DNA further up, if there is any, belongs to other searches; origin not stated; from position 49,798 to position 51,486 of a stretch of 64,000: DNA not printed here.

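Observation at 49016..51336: ftsQ is followed directly by ftsZ with no ftsA, yet FtsZ keeps its C-terminal tether-binding peptide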

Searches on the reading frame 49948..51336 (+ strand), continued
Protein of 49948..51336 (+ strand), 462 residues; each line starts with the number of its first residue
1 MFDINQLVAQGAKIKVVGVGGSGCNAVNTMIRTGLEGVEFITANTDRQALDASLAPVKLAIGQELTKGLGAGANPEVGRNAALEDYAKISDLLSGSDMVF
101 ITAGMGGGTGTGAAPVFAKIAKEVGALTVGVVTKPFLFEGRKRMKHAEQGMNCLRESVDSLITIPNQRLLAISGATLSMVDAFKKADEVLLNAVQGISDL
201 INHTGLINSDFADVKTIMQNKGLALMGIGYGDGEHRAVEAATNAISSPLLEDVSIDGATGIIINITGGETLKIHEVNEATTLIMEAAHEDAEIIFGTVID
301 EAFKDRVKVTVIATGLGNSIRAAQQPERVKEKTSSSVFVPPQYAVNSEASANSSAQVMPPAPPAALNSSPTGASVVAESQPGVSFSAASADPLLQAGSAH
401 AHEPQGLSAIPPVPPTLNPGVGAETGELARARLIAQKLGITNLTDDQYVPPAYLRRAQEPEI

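Call 52: find_encoding_contigs(protein=P0156, flank=10000, max_places=3)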
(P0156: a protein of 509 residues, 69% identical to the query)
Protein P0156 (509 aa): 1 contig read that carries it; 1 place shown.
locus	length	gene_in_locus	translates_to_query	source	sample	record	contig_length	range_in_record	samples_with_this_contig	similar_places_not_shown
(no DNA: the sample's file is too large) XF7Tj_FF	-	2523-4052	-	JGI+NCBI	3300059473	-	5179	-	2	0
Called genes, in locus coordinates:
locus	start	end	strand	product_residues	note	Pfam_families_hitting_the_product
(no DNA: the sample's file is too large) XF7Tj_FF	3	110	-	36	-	?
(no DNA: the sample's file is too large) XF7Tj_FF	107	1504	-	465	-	PF00675:Peptidase_M16, PF05193:Peptidase_M16_C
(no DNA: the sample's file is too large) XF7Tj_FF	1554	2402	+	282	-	-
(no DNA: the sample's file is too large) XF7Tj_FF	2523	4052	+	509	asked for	PF00091:Tubulin, PF12327:FtsZ_C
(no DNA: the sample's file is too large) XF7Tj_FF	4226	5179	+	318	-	?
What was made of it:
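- The P0156 peptide change could be a frameshift or assembly error, because no DNA was available for it (call 52).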

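Call 67: list_cluster_members(proteins=[P0156, P0129, P0131, P0132])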
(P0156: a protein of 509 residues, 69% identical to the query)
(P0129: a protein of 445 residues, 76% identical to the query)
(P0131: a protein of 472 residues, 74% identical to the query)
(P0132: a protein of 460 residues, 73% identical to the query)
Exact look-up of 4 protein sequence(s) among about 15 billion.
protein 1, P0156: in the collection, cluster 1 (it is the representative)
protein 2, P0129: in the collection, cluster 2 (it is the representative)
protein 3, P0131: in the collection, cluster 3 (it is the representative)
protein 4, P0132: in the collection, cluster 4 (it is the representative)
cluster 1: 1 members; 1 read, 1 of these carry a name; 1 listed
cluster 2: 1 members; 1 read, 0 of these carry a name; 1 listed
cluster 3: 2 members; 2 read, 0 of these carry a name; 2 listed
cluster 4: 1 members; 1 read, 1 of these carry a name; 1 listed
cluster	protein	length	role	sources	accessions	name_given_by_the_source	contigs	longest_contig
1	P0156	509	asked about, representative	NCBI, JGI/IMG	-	cell division protein FtsZ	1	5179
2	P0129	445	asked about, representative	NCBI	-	-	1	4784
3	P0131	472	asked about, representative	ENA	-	-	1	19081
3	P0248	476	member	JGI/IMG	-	-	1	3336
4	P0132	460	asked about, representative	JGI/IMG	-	cell division protein FtsZ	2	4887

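Call 80: predict_structure(alignment_id=A3)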
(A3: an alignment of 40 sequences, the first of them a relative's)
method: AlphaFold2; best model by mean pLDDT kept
length: 462 residues; sequences in the alignment: 40
mean_pLDDT: 59.2   pTM: 0.49
mean pLDDT of the five models: 59.2, 58.5, 56.5, 55.2, 52.5
residues with pLDDT >= 90: 57; 70-90: 104; 50-70: 109; < 50: 192
segments of 3 or more residues with pLDDT < 50: 1-9, 168-170, 200-232, 248-250, 252-260, 290-301, 303-309, 313-423
pLDDT, mean of each block of 10 residues (from residue 1): 41 85 84 78 91 93 73 84 94 90 89 95 87 79 86 82 62 54 61 56 41 36 41 55 54 44 54 58 56 39 47 43 36 32 30 34 34 31 35 33 32 36 59 76 68 59 45
secondary structure, 60 per line:
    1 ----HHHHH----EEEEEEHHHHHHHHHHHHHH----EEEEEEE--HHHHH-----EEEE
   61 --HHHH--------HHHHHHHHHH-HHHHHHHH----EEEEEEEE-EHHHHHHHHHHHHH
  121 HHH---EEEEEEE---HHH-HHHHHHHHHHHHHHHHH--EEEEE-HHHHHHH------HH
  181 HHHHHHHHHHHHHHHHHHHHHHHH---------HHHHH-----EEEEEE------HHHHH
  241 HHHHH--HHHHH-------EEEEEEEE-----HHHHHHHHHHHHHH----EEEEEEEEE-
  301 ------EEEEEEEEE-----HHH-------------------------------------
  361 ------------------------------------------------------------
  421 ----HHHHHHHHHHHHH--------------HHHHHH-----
elements in order: H5-9 E14-19 H20-33 E38-44 H47-51 E57-60 H63-66 H75-84 H86-93 E98-105 H108-123 E127-133 H141-157 E160-164 H166-172 H179-204 H214-218 E224-229 H236-245 H248-252 E260-267 H273-286 E291-299 E307-315 H425-437 H452-457
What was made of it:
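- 51223..51279 (+): Conserved helix before the C-terminal peptide: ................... (residues 426-444). AlphaFold2 predicts a helix at residues 425-437 with block pLDDT of about 59-76 (call 80).
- It is predicted to be helical (call 80).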
